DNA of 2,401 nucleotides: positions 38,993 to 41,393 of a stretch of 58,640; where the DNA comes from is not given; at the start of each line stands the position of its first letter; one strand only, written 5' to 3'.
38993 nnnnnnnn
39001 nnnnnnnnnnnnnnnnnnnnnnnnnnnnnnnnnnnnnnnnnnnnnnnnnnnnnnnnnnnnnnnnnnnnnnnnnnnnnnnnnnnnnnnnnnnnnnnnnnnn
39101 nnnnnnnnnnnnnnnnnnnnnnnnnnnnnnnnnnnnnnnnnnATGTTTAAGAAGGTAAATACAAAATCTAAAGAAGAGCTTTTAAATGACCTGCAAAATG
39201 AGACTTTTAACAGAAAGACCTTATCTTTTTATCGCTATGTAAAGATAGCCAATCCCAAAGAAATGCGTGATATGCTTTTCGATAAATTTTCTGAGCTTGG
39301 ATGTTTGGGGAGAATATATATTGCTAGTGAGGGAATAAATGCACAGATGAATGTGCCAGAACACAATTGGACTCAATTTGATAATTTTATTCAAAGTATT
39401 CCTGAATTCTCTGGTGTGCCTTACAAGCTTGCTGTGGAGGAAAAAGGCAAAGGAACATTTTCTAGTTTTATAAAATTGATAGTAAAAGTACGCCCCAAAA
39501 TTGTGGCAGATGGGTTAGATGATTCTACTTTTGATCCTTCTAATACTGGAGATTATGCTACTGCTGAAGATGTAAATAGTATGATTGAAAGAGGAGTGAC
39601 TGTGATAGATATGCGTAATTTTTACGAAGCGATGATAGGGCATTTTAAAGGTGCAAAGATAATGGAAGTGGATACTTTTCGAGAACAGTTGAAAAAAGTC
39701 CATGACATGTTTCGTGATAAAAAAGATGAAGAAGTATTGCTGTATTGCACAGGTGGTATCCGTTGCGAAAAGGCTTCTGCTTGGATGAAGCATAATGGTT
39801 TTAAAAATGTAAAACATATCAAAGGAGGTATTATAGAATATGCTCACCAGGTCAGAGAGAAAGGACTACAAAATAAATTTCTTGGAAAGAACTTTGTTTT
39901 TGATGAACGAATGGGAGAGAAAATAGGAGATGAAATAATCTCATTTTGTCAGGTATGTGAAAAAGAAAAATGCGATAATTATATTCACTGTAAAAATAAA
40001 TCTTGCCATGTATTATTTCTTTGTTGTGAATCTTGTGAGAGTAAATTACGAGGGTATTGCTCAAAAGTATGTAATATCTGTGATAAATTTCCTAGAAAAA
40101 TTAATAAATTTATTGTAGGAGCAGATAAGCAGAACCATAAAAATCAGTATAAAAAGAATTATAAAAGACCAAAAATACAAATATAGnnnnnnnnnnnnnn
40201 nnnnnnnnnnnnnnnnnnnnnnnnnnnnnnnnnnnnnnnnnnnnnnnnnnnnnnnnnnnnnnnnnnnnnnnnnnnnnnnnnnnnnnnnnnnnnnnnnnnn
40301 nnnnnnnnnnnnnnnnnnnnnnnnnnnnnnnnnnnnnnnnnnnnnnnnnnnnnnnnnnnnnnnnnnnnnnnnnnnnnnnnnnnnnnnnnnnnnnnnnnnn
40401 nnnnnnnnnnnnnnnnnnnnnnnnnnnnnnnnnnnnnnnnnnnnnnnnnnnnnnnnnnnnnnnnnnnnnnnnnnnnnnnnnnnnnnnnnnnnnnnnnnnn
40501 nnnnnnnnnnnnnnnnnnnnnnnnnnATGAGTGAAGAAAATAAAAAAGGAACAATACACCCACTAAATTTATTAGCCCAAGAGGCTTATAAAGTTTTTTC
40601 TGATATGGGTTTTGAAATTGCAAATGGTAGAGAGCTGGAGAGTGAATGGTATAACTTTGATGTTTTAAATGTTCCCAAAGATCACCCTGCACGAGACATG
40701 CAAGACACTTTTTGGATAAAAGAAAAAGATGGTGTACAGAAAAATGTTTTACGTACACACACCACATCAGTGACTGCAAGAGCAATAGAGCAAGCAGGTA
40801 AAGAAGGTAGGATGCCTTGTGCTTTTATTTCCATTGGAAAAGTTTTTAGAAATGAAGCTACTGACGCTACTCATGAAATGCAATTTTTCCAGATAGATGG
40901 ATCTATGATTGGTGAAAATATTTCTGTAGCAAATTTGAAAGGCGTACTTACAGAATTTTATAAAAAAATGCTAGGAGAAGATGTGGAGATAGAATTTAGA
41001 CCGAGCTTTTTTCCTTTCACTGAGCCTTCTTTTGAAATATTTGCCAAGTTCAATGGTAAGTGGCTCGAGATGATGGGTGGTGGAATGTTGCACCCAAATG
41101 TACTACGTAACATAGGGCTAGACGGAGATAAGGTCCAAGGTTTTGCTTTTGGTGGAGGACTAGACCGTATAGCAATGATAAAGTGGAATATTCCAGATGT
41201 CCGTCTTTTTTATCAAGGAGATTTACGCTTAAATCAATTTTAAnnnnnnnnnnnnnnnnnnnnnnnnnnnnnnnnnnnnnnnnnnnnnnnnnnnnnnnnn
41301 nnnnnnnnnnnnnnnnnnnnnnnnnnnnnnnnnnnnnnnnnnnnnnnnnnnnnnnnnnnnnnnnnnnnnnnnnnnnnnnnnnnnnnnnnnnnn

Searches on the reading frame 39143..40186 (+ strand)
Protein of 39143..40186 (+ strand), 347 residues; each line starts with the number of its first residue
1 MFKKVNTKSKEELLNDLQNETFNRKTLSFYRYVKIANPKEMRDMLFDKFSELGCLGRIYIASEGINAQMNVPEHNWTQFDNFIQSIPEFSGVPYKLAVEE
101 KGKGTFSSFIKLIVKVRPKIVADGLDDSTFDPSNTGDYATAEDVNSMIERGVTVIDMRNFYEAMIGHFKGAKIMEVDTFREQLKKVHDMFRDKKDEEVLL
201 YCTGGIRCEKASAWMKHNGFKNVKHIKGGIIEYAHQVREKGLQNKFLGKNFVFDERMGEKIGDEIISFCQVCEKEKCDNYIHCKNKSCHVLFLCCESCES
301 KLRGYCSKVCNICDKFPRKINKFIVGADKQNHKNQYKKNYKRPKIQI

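Call 83: search_protein_families(library=pfam, proteins=[window:39143-40186:+], max_evalue=0.001)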
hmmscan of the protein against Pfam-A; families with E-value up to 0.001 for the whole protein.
window:39143-40186:+ (347 aa): 3 families
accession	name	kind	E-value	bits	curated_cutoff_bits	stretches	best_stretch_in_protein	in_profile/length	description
PF17773.7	UPF0176_N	-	2.6e-21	76.2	26.2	1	25-120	2-92/92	UPF0176 acylphosphatase like domain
PF12368.13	Rhodanese_C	-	4.3e-17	62.6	26.9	1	248-311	2-66/66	Rhodanase C-terminal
PF00581.25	Rhodanese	-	5.1e-12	46.6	22.2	1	140-233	1-99/102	Rhodanese-like domain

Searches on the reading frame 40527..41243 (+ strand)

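Call 83: search_protein_families(library=pfam, proteins=[window:40527-41243:+], max_evalue=0.001)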
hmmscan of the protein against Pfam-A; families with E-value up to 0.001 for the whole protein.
window:40527-41243:+ (238 aa): 2 families
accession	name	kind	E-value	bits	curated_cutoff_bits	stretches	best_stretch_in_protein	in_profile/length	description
PF01409.25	tRNA-synt_2d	-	1.3e-89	300.4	19.8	1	3-236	9-243/246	tRNA synthetases class II core domain (F)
PF00152.25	tRNA-synt_2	-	0.00052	19.6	25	0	102-155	96-151/308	tRNA synthetases class II (D, K and N)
